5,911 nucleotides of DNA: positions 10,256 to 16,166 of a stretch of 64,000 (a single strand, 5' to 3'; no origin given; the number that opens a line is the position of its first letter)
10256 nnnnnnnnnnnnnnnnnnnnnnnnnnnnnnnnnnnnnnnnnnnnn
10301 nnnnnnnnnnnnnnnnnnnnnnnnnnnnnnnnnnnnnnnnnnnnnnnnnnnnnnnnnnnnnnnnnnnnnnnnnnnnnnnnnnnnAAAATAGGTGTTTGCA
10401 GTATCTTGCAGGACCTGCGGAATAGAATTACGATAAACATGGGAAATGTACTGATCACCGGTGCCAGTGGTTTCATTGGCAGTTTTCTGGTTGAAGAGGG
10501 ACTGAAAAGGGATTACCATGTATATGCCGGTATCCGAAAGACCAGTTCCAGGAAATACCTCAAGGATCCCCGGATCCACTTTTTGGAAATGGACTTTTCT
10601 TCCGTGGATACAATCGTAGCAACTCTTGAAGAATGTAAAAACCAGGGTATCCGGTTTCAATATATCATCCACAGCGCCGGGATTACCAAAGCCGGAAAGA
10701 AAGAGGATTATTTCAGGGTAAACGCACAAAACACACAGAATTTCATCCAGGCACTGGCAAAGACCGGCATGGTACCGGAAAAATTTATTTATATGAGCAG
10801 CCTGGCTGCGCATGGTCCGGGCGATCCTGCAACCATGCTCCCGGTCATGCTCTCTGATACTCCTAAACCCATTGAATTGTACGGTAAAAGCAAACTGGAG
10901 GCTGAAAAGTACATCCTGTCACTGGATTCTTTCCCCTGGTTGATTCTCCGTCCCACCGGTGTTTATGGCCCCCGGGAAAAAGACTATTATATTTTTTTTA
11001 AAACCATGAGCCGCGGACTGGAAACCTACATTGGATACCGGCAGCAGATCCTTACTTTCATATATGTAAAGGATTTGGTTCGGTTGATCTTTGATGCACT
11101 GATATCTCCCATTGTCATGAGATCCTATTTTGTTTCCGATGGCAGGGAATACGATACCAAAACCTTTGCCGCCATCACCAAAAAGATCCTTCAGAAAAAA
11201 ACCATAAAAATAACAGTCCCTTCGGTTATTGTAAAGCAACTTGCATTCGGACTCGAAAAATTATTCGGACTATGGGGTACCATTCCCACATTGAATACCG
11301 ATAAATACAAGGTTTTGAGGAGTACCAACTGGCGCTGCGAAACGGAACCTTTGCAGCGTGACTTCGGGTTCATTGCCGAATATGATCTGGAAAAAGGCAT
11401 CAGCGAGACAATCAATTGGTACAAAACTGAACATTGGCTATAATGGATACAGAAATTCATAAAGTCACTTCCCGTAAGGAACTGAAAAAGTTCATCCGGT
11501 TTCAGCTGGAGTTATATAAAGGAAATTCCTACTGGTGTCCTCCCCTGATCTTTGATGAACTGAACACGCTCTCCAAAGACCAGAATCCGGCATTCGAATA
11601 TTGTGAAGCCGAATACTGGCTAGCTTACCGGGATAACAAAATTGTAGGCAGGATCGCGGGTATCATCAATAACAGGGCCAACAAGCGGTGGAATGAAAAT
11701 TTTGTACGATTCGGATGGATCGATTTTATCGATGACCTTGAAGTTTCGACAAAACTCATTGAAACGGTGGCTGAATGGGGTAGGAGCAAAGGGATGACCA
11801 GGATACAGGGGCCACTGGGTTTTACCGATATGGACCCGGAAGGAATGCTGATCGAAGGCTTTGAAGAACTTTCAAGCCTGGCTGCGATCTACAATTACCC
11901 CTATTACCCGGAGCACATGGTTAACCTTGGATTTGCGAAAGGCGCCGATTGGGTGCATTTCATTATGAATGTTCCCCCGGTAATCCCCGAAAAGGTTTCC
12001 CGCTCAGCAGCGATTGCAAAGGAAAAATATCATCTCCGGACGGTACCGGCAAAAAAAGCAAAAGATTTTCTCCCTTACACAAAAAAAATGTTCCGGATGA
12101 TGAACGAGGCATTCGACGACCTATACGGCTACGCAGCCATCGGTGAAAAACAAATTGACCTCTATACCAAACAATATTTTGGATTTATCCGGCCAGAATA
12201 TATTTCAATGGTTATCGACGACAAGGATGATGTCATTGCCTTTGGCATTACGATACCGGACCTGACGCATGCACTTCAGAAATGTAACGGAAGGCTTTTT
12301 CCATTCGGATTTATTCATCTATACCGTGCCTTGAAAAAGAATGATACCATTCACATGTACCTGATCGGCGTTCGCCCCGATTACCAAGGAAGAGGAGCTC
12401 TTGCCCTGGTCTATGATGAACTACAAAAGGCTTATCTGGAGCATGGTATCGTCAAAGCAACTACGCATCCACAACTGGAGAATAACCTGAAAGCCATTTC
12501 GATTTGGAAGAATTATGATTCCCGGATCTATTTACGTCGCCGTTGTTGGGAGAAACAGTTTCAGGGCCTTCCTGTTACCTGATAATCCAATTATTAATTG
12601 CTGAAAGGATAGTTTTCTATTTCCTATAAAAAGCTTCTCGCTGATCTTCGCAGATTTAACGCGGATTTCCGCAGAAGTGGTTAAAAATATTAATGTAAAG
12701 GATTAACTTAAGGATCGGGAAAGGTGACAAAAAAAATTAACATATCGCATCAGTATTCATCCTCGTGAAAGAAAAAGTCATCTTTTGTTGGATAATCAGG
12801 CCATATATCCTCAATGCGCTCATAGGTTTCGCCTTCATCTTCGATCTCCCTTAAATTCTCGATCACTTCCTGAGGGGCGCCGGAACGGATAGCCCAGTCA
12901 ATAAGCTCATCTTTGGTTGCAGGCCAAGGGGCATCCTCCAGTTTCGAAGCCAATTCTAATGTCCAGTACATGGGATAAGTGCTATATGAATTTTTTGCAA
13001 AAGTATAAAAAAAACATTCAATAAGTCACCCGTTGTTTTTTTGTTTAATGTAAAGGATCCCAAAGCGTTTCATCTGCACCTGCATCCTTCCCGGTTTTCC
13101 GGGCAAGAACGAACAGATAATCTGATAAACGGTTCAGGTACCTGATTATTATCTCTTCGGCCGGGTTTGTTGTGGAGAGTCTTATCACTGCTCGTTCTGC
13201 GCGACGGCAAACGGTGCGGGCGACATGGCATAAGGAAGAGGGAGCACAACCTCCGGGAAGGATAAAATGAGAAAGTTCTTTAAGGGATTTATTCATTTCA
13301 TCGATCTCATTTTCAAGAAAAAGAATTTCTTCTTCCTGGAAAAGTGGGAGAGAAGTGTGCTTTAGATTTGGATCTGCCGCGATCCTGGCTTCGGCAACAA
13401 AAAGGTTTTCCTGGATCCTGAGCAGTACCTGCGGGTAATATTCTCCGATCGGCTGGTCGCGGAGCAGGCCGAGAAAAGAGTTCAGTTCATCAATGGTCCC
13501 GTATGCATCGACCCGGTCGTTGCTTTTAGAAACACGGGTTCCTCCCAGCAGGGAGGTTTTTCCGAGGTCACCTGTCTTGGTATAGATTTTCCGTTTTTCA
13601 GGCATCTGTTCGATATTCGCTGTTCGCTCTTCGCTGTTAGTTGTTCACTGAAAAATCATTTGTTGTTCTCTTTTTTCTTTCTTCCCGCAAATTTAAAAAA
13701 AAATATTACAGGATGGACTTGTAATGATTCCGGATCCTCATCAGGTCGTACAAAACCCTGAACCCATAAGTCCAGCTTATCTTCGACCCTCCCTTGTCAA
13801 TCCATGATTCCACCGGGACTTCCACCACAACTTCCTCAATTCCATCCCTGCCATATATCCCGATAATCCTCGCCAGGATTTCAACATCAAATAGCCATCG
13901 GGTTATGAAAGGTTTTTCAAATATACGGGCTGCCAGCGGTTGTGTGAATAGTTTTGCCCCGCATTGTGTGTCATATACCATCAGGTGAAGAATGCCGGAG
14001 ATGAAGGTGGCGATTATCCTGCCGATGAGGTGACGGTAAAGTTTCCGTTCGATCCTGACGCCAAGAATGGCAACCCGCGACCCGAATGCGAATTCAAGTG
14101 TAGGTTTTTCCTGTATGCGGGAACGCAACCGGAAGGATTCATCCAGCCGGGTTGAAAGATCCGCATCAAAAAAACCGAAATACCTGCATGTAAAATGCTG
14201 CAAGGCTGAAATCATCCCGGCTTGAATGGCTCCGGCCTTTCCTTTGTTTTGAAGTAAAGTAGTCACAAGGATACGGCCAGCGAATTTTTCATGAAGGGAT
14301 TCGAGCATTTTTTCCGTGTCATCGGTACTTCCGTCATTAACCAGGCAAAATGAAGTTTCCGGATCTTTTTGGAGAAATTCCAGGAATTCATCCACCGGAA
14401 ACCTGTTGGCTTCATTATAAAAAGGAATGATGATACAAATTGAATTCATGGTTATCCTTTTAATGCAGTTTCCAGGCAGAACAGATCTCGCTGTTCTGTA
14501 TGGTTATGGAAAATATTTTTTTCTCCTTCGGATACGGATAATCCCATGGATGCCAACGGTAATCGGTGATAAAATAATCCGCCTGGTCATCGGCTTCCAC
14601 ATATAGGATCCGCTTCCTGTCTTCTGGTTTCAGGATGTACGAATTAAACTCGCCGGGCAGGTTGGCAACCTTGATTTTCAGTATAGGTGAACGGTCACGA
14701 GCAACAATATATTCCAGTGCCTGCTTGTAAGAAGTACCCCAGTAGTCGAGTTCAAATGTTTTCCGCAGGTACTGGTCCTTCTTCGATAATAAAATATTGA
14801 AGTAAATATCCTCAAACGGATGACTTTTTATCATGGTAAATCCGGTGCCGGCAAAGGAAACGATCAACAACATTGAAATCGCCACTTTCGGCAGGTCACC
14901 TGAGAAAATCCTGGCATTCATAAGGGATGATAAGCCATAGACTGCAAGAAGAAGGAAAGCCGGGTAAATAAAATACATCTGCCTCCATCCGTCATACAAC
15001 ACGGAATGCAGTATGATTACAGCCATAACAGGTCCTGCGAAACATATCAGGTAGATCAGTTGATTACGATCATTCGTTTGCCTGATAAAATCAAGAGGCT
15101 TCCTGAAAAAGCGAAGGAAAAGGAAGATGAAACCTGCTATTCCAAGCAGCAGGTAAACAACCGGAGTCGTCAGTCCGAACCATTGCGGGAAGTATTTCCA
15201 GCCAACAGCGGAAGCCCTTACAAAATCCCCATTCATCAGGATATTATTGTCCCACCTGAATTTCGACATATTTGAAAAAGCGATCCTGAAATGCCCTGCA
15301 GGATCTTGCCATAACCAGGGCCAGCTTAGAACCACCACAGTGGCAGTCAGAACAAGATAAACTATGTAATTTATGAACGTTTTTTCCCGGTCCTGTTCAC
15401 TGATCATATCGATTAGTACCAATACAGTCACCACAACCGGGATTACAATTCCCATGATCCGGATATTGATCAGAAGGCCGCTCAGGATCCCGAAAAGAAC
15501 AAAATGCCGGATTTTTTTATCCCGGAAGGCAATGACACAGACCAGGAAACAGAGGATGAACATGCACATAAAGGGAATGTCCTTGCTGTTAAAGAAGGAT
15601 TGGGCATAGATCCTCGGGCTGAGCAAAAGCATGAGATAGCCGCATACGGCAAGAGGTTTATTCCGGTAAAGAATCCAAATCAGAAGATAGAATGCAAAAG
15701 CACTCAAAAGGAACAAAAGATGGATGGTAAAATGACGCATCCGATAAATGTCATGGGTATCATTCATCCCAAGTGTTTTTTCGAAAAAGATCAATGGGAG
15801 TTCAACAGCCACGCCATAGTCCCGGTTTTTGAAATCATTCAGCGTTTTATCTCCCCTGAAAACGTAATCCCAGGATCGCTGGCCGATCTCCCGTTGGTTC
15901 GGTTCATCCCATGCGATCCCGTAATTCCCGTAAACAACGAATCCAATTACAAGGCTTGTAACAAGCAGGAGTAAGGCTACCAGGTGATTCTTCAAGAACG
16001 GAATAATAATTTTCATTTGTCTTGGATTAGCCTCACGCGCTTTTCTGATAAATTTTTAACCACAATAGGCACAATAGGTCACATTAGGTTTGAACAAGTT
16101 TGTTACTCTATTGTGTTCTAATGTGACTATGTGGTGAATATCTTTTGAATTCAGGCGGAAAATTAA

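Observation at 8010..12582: SPT-like alpha-oxoamine synthase operon with an SDR reductase flanked by two double-GNAT paralogs: candidate sphingoid/sulfonolipid-type aminolipid pathway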

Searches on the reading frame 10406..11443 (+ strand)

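Call 3: search_protein_families(library=pfam, proteins=[window:10406-11443:+], max_evalue=0.01)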
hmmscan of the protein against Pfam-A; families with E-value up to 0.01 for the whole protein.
window:10406-11443:+ (345 aa): 8 families
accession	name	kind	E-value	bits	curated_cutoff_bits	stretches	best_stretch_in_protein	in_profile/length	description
PF01370.27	Epimerase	-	4.5e-27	95.5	20.9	1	15-232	1-225/240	NAD dependent epimerase/dehydratase family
PF01073.25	3Beta_HSD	-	6.3e-16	58.7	22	1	16-246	1-251/280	3-beta hydroxysteroid dehydrogenase/isomerase family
PF04321.23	RmlD_sub_bind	-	2.3e-15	56.9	27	1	14-236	2-201/287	RmlD substrate binding domain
PF13460.12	NAD_binding_10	-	2.3e-14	54.1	27.2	1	19-197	1-157/184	NAD(P)H-binding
PF07993.18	NAD_binding_4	-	1.2e-12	48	20.1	1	17-210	1-231/258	Male sterility protein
PF16363.11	GDP_Man_Dehyd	-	4.2e-12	46.6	27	1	16-267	1-271/332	GDP-mannose 4,6 dehydratase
PF00106.31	adh_short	-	1.6e-06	28.2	26.6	1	15-110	3-112/195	short chain dehydrogenase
PF05368.20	NmrA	-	8.6e-05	22.7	27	1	14-129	4-104/298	NmrA-like family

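Call 4: search_protein_families(library=ncbifam, proteins=[window:10406-11443:+], max_evalue=0.01)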
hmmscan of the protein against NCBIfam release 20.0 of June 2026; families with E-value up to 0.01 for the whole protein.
window:10406-11443:+ (345 aa): 47 families (the best 25 are shown)
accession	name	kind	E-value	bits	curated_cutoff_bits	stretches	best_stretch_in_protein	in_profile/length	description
TIGR03466.1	HpnA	hypoth_equivalog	5.7e-18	64.9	367.65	1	14-343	2-325/327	hopanoid-associated sugar epimerase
TIGR01214.1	rmlD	equivalog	7.7e-14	51.5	224.05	1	15-273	2-237/285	dTDP-4-dehydrorhamnose reductase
TIGR02197.1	heptose_epim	equivalog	2e-13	50.2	274.6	1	15-265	1-263/316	ADP-glyceromanno-heptose 6-epimerase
TIGR01179.1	galE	equivalog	3.8e-13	49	262.3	1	14-182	1-172/332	UDP-glucose 4-epimerase GalE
NF042423.1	oxyalk_red_Shew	equivalog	8.7e-13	48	580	1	8-283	4-274/331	2-alkyl-3-oxoalkanoate reductase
NF042422.1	oxyalk_red_OleD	equivalog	2.7e-12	46.7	580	1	14-336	2-325/329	2-alkyl-3-oxoalkanoate reductase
TIGR01181.1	dTDP_gluc_dehyt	equivalog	2.1e-10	40.2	365.1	1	15-344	2-316/321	dTDP-glucose 4,6-dehydratase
TIGR01746.1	Thioester-redct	subfamily_domain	3.9e-10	39.5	213.35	1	14-190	1-199/371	thioester reductase domain-containing protein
TIGR04180.1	EDH_00030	hypoth_equivalog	8.7e-10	38.1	475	1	15-230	1-223/297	NAD-dependent 4,6-dehydratase LegB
NF047350.1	aureusi_NRPS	equivalog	1.5e-09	35.3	2500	1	10-134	2025-2157/2373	aureusimine non-ribosomal peptide synthetase AusA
NF005539.0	PRK07201.1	equivalog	1.9e-09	36.8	549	1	15-188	3-179/657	SDR family oxidoreductase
TIGR01777.1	yfcH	hypoth_equivalog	3.7e-09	36.6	207.35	1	15-283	1-260/292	TIGR01777 family oxidoreductase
NF047837.1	UDPAcbARedWbcJ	equivalog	1.1e-08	34.5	500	1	78-251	41-202/372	UDP-2-acetamido-2,6-beta-L-arabino-hexul-4-ose reductase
NF006118.0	PRK08264.1-4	subfamily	1.2e-08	34.8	279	1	10-96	3-88/244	SDR family oxidoreductase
NF004826.0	PRK06182.1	subfamily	5.1e-08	32.5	305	1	15-102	7-94/274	oxidoreductase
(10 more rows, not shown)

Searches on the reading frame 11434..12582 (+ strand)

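Call 3: search_protein_families(library=pfam, proteins=[window:11434-12582:+], max_evalue=0.01)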
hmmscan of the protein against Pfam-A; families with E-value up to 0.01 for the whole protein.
window:11434-12582:+ (382 aa): 3 families
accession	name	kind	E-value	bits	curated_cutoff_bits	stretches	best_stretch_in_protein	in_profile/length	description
PF00583.31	Acetyltransf_1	-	2.1e-10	41.4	20.7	1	253-358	30-111/116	Acetyltransferase (GNAT) family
PF13508.13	Acetyltransf_7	-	0.0003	21.5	27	0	292-342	16-65/84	Acetyltransferase (GNAT) domain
PF13673.13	Acetyltransf_10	-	0.0087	16.5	23.6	0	292-340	44-86/128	Acetyltransferase (GNAT) domain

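Call 4: search_protein_families(library=ncbifam, proteins=[window:11434-12582:+], max_evalue=0.01)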
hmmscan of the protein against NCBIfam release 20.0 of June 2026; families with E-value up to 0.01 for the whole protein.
window:11434-12582:+ (382 aa): 0 families

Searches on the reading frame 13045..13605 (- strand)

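Call 3: search_protein_families(library=pfam, proteins=[window:13045-13605:-], max_evalue=0.01)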
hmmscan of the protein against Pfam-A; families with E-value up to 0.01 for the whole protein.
window:13045-13605:- (186 aa): 1 family
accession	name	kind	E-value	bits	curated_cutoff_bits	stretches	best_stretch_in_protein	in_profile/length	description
PF01923.23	Cob_adeno_trans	-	2.1e-57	194.4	24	1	7-170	1-170/171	Cobalamin adenosyltransferase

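Call 4: search_protein_families(library=ncbifam, proteins=[window:13045-13605:-], max_evalue=0.01)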
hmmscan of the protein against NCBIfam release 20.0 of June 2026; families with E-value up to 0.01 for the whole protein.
window:13045-13605:- (186 aa): 1 family
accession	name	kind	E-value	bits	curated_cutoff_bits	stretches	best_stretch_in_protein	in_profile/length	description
TIGR00636.1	PduO_Nterm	equivalog_domain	2.2e-54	183.7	108.45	1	8-183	1-171/171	cob(I)yrinic acid a,c-diamide adenosyltransferase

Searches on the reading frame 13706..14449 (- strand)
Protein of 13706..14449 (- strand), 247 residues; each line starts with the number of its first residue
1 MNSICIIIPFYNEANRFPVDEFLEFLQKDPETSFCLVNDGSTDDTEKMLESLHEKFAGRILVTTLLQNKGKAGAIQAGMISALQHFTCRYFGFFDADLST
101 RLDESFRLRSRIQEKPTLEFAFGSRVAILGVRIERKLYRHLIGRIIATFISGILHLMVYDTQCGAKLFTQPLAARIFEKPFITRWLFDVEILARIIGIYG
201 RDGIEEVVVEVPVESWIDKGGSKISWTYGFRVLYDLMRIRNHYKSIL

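Call 3: search_protein_families(library=pfam, proteins=[window:13706-14449:-], max_evalue=0.01)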
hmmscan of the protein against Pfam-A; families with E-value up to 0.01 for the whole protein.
window:13706-14449:- (247 aa): 1 family
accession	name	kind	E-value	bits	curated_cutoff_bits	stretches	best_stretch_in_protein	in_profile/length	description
PF00535.33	Glycos_transf_2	-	1.3e-14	55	23.3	1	5-138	1-128/168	Glycosyl transferase family 2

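Call 4: search_protein_families(library=ncbifam, proteins=[window:13706-14449:-], max_evalue=0.01)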
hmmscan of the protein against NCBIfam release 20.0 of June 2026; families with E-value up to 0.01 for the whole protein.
window:13706-14449:- (247 aa): 9 families
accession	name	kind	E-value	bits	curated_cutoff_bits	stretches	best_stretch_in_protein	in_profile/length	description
TIGR03937.1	PgaC_IcaA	equivalog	1.1e-10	41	422.3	1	2-86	45-128/407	poly-beta-1,6-N-acetyl-D-glucosamine synthase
NF058614.1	PPMAGASynPpgS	equivalog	2.4e-09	36.9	370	1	5-174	3-163/226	polyprenyl-phospho-N-acetylgalactosaminyl synthase PpgS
NF007482.0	PRK10073.1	equivalog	2.4e-07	30.1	423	1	2-97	6-95/334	glycosyltransferase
NF007986.1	PRK10714.1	equivalog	1.7e-06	27.3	529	1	2-115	6-118/316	undecaprenyl-phosphate 4-deoxy-4-formamido-L-arabinose transferase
NF047683.1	TeichurnBiosyTuaG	equivalog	1.9e-06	27.7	400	1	3-103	7-102/252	teichuronic acid biosynthesis protein TuaG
TIGR04283.1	glyco_like_mftF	equivalog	2.4e-05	24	182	1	4-98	1-83/221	TIGR04283 family arsenosugar biosynthesis glycosyltransferase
NF041875.1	EPS_EpsD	equivalog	8.5e-05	22.1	370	1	6-82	3-78/325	exopolysaccharide biosynthesis glycosyltransferase EpsD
NF047588.1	GlcsyltransPgfSStrep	equivalog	0.00034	19.9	500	1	4-82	3-84/308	glycosyltransferase PgfS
NF038302.1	EPS_HpsE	equivalog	0.0033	16.5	300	1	4-103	3-102/307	hormogonium polysaccharide biosynthesis glycosyltransferase HpsE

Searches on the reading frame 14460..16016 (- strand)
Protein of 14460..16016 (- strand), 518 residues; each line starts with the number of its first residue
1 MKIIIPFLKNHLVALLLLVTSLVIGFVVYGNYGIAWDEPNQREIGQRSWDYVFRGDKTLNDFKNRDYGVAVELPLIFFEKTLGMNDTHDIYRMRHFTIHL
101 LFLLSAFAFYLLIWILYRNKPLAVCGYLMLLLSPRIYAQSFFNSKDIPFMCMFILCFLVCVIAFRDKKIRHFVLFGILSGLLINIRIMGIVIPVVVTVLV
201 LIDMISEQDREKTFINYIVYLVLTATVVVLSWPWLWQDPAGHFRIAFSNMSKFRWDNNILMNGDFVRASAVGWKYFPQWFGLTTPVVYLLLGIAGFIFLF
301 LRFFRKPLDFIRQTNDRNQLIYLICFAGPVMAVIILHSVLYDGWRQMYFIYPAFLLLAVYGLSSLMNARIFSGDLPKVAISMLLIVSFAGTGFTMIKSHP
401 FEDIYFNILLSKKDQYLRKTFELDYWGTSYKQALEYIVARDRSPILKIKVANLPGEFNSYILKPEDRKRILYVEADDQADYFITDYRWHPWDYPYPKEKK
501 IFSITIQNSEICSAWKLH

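Call 3: search_protein_families(library=pfam, proteins=[window:14460-16016:-], max_evalue=0.01)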
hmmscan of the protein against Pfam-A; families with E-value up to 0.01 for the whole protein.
window:14460-16016:- (518 aa): 1 family
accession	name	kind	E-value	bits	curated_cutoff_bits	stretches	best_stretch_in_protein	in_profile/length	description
PF13231.12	PMT_2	-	9.3e-08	32.9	26.1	1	94-232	20-156/160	Dolichyl-phosphate-mannose-protein mannosyltransferase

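Call 4: search_protein_families(library=ncbifam, proteins=[window:14460-16016:-], max_evalue=0.01)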
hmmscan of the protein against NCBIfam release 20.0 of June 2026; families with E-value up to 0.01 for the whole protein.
window:14460-16016:- (518 aa): 1 family
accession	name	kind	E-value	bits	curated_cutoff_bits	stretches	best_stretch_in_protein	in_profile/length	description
NF047440.1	LA3751_2_3_fam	subfamily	2.4e-05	23.4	200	1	96-397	96-387/460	LA_3751/LA_3752 family putative glycosyltransferase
